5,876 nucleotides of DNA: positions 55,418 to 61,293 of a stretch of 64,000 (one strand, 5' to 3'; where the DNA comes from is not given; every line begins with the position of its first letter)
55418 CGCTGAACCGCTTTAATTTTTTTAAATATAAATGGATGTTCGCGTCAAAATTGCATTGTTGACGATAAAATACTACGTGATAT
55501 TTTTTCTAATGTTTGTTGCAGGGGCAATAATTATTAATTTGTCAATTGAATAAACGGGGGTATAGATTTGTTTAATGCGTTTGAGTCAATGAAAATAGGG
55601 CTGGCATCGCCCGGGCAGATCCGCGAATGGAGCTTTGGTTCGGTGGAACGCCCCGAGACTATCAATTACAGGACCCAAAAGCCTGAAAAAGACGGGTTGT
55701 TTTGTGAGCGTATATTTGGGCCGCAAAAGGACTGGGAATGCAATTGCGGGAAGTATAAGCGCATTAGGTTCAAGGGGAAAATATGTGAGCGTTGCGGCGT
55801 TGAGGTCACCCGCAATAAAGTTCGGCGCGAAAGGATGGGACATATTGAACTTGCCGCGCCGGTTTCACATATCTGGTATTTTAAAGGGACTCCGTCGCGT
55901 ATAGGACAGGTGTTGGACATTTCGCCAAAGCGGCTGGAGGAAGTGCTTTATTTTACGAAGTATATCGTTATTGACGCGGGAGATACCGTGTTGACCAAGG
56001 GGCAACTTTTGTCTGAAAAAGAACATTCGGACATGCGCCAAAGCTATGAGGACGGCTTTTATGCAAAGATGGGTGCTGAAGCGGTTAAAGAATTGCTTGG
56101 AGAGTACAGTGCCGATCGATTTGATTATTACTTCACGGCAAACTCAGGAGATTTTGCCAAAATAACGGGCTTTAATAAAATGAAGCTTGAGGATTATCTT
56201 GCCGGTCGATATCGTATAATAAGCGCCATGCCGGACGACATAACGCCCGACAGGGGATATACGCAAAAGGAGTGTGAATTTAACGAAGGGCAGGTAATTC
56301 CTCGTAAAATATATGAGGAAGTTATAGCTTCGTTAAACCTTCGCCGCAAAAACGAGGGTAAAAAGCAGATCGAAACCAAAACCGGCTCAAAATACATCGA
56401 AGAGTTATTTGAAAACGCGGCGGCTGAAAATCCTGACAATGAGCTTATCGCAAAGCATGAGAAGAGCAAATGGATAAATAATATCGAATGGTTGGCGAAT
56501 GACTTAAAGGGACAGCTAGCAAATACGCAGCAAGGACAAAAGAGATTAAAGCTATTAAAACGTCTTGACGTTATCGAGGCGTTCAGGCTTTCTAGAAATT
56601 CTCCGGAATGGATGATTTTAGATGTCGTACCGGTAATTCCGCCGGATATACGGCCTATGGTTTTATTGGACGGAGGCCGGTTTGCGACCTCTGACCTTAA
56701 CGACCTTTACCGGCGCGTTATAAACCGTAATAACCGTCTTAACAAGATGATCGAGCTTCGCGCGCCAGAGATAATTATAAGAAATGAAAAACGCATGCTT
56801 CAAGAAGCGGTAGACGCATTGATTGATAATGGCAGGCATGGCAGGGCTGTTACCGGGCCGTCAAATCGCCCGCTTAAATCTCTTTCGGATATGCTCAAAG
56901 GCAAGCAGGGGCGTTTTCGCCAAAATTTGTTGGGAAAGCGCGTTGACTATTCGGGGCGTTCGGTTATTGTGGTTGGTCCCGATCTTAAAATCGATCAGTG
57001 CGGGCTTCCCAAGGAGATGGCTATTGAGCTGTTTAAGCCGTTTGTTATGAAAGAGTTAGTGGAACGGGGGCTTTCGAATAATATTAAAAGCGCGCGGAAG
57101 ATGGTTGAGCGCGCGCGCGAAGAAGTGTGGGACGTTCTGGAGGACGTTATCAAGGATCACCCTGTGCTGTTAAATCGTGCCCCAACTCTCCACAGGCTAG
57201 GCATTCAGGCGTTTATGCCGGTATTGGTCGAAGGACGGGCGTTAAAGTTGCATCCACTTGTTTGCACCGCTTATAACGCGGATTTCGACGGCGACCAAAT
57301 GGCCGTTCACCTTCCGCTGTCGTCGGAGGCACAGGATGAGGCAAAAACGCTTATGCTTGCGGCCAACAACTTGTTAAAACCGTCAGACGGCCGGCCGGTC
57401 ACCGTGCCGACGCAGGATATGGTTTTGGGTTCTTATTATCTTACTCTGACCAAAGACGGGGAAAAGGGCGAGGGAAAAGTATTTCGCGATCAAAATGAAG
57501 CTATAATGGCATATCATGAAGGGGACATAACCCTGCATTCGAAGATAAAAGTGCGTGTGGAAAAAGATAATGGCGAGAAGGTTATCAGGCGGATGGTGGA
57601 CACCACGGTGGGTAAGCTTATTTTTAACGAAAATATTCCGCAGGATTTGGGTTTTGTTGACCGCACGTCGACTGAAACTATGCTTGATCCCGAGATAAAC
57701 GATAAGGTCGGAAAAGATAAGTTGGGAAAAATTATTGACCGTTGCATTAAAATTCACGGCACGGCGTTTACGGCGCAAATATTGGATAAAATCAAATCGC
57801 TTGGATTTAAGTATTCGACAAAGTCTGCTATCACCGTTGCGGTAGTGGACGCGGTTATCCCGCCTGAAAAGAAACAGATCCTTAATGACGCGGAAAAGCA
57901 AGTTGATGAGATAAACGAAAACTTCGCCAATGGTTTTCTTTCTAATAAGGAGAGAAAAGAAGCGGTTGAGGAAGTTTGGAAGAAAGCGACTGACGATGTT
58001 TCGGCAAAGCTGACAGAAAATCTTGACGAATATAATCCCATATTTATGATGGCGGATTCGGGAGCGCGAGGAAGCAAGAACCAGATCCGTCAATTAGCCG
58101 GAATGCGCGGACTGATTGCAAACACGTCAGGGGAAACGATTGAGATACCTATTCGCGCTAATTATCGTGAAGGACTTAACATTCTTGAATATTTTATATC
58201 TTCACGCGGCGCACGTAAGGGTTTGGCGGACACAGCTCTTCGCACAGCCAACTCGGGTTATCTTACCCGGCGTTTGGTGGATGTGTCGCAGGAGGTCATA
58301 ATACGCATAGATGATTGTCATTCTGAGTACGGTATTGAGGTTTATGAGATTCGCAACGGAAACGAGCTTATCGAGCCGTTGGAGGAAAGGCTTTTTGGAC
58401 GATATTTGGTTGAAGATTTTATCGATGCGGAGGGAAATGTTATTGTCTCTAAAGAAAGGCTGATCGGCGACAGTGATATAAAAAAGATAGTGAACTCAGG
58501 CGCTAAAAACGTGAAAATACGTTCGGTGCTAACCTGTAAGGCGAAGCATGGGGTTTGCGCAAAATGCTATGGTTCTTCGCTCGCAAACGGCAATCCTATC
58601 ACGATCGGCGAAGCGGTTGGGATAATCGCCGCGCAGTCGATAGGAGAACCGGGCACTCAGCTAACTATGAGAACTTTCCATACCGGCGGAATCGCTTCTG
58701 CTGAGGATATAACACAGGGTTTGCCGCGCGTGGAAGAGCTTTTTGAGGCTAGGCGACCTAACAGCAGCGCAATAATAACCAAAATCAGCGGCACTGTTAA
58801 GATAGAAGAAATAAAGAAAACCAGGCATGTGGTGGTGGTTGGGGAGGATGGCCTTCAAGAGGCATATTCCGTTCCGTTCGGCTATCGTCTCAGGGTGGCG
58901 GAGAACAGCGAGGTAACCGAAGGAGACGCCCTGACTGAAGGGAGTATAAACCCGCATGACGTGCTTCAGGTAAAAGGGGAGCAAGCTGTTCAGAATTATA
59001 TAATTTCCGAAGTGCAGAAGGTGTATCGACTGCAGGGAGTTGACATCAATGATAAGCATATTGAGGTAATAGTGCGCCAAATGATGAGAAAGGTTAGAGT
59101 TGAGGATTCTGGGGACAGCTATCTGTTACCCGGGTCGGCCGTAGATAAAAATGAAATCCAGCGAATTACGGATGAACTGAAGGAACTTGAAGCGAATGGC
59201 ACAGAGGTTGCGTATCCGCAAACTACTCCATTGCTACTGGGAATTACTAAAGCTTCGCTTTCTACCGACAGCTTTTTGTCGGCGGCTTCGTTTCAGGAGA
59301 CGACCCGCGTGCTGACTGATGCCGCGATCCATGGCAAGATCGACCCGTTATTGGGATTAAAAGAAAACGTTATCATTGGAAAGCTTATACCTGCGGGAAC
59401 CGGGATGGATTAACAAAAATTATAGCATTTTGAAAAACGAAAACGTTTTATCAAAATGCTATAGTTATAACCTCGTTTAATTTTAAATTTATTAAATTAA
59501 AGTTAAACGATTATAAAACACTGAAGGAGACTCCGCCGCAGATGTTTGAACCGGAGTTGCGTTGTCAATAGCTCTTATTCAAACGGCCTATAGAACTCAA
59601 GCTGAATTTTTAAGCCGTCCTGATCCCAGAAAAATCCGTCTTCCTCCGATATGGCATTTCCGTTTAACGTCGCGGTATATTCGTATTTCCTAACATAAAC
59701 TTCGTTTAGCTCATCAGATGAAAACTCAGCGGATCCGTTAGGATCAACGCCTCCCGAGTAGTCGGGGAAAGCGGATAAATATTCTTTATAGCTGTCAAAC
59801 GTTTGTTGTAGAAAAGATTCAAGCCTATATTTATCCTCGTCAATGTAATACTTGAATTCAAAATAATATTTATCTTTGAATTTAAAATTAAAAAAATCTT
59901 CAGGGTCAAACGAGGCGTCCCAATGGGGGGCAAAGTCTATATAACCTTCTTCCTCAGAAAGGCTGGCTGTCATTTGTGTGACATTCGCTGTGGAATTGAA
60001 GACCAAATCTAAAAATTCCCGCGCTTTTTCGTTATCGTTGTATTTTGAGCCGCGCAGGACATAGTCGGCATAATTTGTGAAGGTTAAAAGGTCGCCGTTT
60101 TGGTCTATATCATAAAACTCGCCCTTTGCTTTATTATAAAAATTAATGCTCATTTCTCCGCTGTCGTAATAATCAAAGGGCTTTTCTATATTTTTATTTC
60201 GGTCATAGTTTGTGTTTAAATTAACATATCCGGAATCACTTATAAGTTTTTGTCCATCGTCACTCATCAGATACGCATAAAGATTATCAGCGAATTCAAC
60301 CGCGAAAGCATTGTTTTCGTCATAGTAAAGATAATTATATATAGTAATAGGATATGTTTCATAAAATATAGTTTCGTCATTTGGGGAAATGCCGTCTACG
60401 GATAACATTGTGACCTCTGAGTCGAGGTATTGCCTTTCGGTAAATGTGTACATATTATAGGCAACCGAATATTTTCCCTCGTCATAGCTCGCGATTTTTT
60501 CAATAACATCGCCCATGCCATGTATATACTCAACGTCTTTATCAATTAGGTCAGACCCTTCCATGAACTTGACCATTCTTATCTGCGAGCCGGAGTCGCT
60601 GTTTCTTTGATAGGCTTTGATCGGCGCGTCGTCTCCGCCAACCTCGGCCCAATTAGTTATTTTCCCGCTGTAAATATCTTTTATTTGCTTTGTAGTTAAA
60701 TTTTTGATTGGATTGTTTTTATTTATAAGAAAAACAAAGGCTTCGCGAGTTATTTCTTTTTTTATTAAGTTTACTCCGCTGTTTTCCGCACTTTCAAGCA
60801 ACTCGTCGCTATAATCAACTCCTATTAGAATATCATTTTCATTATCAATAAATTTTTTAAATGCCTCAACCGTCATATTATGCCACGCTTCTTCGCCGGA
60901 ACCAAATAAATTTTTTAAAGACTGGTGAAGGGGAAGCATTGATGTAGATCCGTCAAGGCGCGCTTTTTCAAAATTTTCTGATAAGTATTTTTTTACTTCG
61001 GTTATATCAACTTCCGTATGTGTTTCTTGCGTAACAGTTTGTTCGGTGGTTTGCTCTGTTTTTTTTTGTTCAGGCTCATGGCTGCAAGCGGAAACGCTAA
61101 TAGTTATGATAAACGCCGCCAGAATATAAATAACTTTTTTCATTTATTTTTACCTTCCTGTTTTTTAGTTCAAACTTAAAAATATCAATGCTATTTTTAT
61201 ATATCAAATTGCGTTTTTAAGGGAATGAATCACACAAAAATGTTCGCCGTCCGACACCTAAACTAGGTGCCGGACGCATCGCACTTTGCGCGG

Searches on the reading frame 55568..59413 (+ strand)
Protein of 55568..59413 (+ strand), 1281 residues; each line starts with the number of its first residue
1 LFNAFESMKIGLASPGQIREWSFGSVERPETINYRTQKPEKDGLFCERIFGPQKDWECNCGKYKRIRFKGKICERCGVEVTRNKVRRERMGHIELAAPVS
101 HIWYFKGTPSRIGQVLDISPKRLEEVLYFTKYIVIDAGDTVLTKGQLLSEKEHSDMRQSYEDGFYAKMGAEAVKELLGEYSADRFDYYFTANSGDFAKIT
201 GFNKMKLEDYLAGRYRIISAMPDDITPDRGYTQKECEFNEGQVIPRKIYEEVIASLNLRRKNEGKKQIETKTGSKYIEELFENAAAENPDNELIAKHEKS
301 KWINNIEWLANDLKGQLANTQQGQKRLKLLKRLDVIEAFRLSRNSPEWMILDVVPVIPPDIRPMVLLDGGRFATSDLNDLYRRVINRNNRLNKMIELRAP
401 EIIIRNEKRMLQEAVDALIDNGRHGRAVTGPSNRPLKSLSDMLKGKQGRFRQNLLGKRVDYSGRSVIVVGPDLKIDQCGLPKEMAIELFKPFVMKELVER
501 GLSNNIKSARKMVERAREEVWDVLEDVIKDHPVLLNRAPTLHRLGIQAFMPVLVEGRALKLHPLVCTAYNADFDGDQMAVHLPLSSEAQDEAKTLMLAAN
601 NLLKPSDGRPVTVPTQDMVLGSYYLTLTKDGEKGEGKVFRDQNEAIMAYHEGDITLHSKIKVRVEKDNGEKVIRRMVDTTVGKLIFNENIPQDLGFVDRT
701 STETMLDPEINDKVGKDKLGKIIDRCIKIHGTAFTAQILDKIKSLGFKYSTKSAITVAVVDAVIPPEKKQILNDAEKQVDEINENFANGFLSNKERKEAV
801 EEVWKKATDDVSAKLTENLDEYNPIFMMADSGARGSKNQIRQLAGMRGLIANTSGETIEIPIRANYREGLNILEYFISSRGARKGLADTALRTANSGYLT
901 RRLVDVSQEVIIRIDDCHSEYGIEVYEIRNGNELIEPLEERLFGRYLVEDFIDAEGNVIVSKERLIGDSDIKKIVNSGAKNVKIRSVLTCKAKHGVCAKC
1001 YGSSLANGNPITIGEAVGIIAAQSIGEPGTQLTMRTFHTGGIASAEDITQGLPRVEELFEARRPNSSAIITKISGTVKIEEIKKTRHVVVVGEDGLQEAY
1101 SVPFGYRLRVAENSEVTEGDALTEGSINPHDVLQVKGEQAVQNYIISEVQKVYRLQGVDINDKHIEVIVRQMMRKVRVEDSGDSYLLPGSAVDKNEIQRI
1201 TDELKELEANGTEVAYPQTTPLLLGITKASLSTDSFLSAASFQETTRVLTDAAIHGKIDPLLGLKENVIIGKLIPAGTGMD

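Call 13: search_protein_families(library=ncbifam, proteins=[window:55568-59413:+])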
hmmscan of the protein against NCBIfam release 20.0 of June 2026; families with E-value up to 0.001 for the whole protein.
window:55568-59413:+ (1281 aa): 12 families
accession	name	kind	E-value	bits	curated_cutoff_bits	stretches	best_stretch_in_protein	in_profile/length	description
TIGR02386.1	rpoC_TIGR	equivalog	0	1760.3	963.5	2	305-1280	175-1142/1147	DNA-directed RNA polymerase subunit beta'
NF011498.0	PRK14906.1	equivalog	0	1577.8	1437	2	307-1280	274-1236/1459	DNA-directed RNA polymerase subunit beta'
NF007172.0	PRK09603.1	equivalog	0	1357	5372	3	309-1044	1586-2307/2890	DNA-directed RNA polymerase subunit beta/beta'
NF011417.0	PRK14844.1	equivalog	0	1210.6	4632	3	310-1043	1630-2362/2839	DNA-directed RNA polymerase subunit beta/beta'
NF002729.0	PRK02625.1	equivalog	1.2e-244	813.7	1117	2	305-667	201-563/626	DNA-directed RNA polymerase subunit gamma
TIGR02387.1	rpoC1_cyan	equivalog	1.1e-240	800.4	975.9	2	305-668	195-558/619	DNA-directed RNA polymerase subunit gamma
NF002724.0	PRK02597.1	equivalog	2.9e-209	697.5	1878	2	710-1046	11-350/1338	DNA-directed RNA polymerase subunit beta'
TIGR02388.1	rpoC2_cyan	equivalog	4.2e-196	653.9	467.4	2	711-1046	4-341/1230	DNA-directed RNA polymerase subunit beta''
NF006336.0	PRK08566.1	equivalog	8.4e-98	328.6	819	2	343-849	204-751/883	DNA-directed RNA polymerase subunit A'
TIGR02390.1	RNA_pol_rpoA1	equivalog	1.5e-92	311.2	1042.55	2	520-938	401-853/867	DNA-directed RNA polymerase subunit A'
TIGR02389.1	RNA_pol_rpoA2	equivalog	5.4e-31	107.9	420.65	3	1011-1068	41-97/367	DNA-directed RNA polymerase subunit A''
NF011491.0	PRK14898.1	equivalog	4.3e-19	68.1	783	2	1232-1279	795-842/860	DNA-directed RNA polymerase subunit A''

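Call 28: find_homologous_proteins(query=window:55568-59413:+, max_evalue=1e-100)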
Query window:55568-59413:+ (1281 aa): 8000 proteins with E <= 1e-100 among 8000 candidates; the best 120 are listed.
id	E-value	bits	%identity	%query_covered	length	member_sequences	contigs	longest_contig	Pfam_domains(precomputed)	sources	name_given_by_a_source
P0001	0.0e+0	2869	100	99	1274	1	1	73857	PF04998.23,PF00623.26,PF04983.24,PF05000.23,PF04997.18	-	-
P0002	0.0e+0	2486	86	99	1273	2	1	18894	PF04998.23,PF00623.26,PF04983.24,PF05000.23,PF04997.18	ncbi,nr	ncbi:MAG: DNA-directed RNA polymerase subunit beta' [Oscillospiraceae bacterium]|nr:DNA-directed RNA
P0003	0.0e+0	2371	81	100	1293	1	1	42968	PF04998.23,PF00623.26,PF04983.24,PF05000.23,PF04997.18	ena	-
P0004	0.0e+0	2357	81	100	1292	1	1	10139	PF04998.23,PF00623.26,PF04983.24,PF05000.23,PF04997.18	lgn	-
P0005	0.0e+0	2354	80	100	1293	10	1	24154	PF04998.23,PF00623.26,PF04983.24,PF05000.23,PF04997.18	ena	-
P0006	0.0e+0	2348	81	99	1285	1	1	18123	PF04998.23,PF00623.26,PF04983.24,PF05000.23,PF04997.18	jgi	jgi:DNA-directed RNA polymerase subunit beta'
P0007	0.0e+0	2333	80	99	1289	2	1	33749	PF04998.23,PF00623.26,PF04983.24,PF05000.23,PF04997.18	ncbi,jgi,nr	ncbi:MAG: DNA-directed RNA polymerase subunit beta' [Oscillospiraceae bacterium]|nr:DNA-directed RNA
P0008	0.0e+0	2285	78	100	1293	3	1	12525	PF04998.23,PF00623.26,PF04983.24,PF05000.23,PF04997.18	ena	-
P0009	0.0e+0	2270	78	99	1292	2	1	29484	PF04998.23,PF00623.26,PF04983.24,PF05000.23,PF04997.18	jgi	jgi:DNA-directed RNA polymerase subunit beta'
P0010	0.0e+0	2261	78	100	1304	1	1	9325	PF04998.23,PF00623.26,PF04983.24,PF05000.23,PF04997.18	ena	-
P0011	0.0e+0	2257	78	100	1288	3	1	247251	PF04998.23,PF00623.26,PF04983.24,PF05000.23,PF04997.18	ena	-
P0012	0.0e+0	2255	78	100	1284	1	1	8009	PF04998.23,PF00623.26,PF04983.24,PF05000.23,PF04997.18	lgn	-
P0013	0.0e+0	2247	78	100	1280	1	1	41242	PF04998.23,PF00623.26,PF04983.24,PF05000.23,PF04997.18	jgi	-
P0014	0.0e+0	2230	78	100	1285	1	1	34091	PF04998.23,PF00623.26,PF04983.24,PF05000.23,PF04997.18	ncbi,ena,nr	ncbi:MAG: DNA-directed RNA polymerase subunit beta' [Oscillospiraceae bacterium]|nr:DNA-directed RNA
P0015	0.0e+0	2228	77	100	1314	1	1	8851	PF04998.23,PF00623.26,PF04983.24,PF05000.23,PF04997.18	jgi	jgi:DNA-directed RNA polymerase subunit beta'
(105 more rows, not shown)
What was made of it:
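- The source appears to be an uncultured Oscillospiraceae genome (call 28).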

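Call 29: find_encoding_contigs(protein=P0001, flank=10000, max_places=6)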
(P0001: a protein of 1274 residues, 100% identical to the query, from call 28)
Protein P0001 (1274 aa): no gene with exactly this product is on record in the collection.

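Call 30: find_encoding_contigs(protein=P0002, flank=10000, max_places=4)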
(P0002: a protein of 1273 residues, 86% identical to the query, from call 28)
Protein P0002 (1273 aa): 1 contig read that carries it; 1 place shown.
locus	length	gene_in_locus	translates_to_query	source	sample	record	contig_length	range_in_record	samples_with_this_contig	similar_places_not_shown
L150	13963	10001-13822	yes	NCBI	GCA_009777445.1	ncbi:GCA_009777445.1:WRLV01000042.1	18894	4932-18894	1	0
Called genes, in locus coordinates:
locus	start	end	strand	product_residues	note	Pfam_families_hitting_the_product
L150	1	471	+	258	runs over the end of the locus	PF05389:MecA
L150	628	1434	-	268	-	-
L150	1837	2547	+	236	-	PF00535:Glycos_transf_2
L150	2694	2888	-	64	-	-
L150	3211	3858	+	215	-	PF08241:Methyltransf_11, PF08242:Methyltransf_12, PF13489:Methyltransf_23, PF13847:Methyltransf_31 (weak)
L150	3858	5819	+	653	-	-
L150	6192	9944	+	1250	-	PF04563:RNA_pol_Rpb2_1, PF04561:RNA_pol_Rpb2_2, PF04565:RNA_pol_Rpb2_3, PF10385:RNA_pol_Rpb2_45, PF00562:RNA_pol_Rpb2_6, PF04560:RNA_pol_Rpb2_7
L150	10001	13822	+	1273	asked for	PF04997:RNA_pol_Rpb1_1, PF00623:RNA_pol_Rpb1_2, PF04983:RNA_pol_Rpb1_3, PF05000:RNA_pol_Rpb1_4, PF04998:RNA_pol_Rpb1_5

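Call 31: find_encoding_contigs(protein=P0003, flank=10000, max_places=4)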
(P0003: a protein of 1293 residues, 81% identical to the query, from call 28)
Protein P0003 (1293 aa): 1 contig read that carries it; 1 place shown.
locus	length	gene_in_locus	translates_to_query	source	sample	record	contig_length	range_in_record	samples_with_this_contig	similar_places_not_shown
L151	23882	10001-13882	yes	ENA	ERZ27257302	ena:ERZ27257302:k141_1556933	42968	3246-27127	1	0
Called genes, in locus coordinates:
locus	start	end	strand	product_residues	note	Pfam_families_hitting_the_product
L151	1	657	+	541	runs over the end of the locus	PF00239:Resolvase, PF07508:Recombinase, PF13408:Zn_ribbon_recom, PF14287:DUF4368 (weak)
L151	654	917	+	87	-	-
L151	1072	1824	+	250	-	PF01381:HTH_3 (weak)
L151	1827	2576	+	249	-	-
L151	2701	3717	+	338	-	-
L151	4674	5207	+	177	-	PF01661:Macro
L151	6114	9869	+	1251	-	PF04563:RNA_pol_Rpb2_1, PF04561:RNA_pol_Rpb2_2, PF04565:RNA_pol_Rpb2_3, PF10385:RNA_pol_Rpb2_45, PF00562:RNA_pol_Rpb2_6, PF04560:RNA_pol_Rpb2_7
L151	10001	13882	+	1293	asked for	PF04997:RNA_pol_Rpb1_1, PF00623:RNA_pol_Rpb1_2, PF04983:RNA_pol_Rpb1_3, PF05000:RNA_pol_Rpb1_4, PF04998:RNA_pol_Rpb1_5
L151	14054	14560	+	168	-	-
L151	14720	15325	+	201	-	-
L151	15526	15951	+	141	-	PF00164:Ribosom_S12_S23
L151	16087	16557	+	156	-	PF00177:Ribosomal_S7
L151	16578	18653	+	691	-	PF00009:GTP_EFTU, PF03144:GTP_EFTU_D2, PF22042:EF-G_D2, PF14492:EFG_III, PF16658:RF3_C (faint), PF03764:EFG_IV, PF00679:EFG_C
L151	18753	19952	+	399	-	PF00009:GTP_EFTU, PF03144:GTP_EFTU_D2, PF03143:GTP_EFTU_D3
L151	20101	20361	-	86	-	PF07875:Coat_F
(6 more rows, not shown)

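Call 61: find_encoding_contigs(protein=P0007, flank=10000, max_places=2)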
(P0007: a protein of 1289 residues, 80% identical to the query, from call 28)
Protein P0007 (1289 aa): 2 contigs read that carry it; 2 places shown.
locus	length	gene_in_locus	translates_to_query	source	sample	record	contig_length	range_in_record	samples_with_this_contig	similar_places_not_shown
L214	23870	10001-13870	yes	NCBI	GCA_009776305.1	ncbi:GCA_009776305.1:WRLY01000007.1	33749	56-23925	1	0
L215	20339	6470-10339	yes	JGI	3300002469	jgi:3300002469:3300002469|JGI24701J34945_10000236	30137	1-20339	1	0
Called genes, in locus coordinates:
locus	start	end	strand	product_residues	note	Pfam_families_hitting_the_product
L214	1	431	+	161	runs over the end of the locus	?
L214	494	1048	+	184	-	-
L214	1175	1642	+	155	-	PF12106:Colicin_E5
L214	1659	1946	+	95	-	-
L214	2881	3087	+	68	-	-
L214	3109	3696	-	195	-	-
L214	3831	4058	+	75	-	PF12728:HTH_17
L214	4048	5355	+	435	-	PF14659:Phage_int_SAM_3, PF00589:Phage_integrase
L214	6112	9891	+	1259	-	PF04563:RNA_pol_Rpb2_1, PF04561:RNA_pol_Rpb2_2, PF04565:RNA_pol_Rpb2_3, PF10385:RNA_pol_Rpb2_45, PF00562:RNA_pol_Rpb2_6, PF04560:RNA_pol_Rpb2_7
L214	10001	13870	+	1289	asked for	PF04997:RNA_pol_Rpb1_1, PF00623:RNA_pol_Rpb1_2, PF04983:RNA_pol_Rpb1_3, PF05000:RNA_pol_Rpb1_4, PF04998:RNA_pol_Rpb1_5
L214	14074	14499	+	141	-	PF00164:Ribosom_S12_S23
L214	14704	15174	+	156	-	PF00177:Ribosomal_S7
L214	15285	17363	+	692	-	PF00009:GTP_EFTU, PF03144:GTP_EFTU_D2, PF22042:EF-G_D2, PF14492:EFG_III, PF16658:RF3_C (weak), PF03764:EFG_IV, PF00679:EFG_C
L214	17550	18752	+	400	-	PF00009:GTP_EFTU, PF03144:GTP_EFTU_D2, PF03143:GTP_EFTU_D3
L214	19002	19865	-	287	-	PF01116:F_bP_aldolase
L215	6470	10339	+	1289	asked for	PF04997:RNA_pol_Rpb1_1, PF00623:RNA_pol_Rpb1_2, PF04983:RNA_pol_Rpb1_3, PF05000:RNA_pol_Rpb1_4, PF04998:RNA_pol_Rpb1_5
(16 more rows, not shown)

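Call 62: find_encoding_contigs(protein=P0006, flank=10000, max_places=2)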
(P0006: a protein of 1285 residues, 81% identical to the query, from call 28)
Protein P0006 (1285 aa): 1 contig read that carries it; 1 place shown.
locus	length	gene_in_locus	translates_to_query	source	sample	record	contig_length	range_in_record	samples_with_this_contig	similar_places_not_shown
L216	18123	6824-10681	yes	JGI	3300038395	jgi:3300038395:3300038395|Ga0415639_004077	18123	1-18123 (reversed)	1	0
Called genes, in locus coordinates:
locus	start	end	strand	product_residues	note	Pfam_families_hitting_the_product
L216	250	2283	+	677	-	PF14659:Phage_int_SAM_3, PF00589:Phage_integrase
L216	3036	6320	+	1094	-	-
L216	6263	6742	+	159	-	PF04560:RNA_pol_Rpb2_7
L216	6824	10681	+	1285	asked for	PF04997:RNA_pol_Rpb1_1, PF00623:RNA_pol_Rpb1_2, PF04983:RNA_pol_Rpb1_3, PF05000:RNA_pol_Rpb1_4, PF04998:RNA_pol_Rpb1_5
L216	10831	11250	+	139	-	PF00164:Ribosom_S12_S23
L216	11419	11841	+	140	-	PF00177:Ribosomal_S7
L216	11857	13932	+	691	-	PF00009:GTP_EFTU, PF03144:GTP_EFTU_D2, PF22042:EF-G_D2, PF14492:EFG_III, PF16658:RF3_C (weak), PF03764:EFG_IV, PF00679:EFG_C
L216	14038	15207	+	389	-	-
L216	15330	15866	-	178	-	PF02036:SCP2 (weak)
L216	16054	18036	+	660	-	PF04509:CheC (weak), PF13690:CheX (faint), PF04509:CheC, PF01052:FliMN_C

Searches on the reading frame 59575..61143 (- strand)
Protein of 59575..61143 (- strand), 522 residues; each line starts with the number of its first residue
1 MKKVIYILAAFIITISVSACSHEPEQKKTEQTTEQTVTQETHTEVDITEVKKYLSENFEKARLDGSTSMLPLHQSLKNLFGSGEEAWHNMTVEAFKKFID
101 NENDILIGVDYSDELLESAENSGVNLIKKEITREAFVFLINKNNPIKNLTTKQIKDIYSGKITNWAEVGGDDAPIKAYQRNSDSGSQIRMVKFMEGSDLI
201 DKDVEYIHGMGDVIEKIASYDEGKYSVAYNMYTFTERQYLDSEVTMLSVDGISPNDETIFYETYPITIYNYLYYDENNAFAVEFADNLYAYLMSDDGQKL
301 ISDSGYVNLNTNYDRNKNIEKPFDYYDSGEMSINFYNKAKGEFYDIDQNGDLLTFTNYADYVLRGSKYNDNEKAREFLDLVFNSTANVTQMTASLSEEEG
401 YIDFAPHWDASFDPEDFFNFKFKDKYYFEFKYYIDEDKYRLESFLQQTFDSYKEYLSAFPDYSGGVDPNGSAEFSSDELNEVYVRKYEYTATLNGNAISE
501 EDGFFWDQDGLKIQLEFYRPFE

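Call 27: search_protein_families(library=pfam, proteins=[window:59575-61143:-])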
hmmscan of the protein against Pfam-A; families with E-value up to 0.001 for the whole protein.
window:59575-61143:- (522 aa): 1 family
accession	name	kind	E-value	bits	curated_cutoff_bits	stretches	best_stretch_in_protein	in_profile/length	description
PF12849.12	PBP_like_2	-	2.2e-20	74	27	1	91-295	47-266/267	PBP superfamily domain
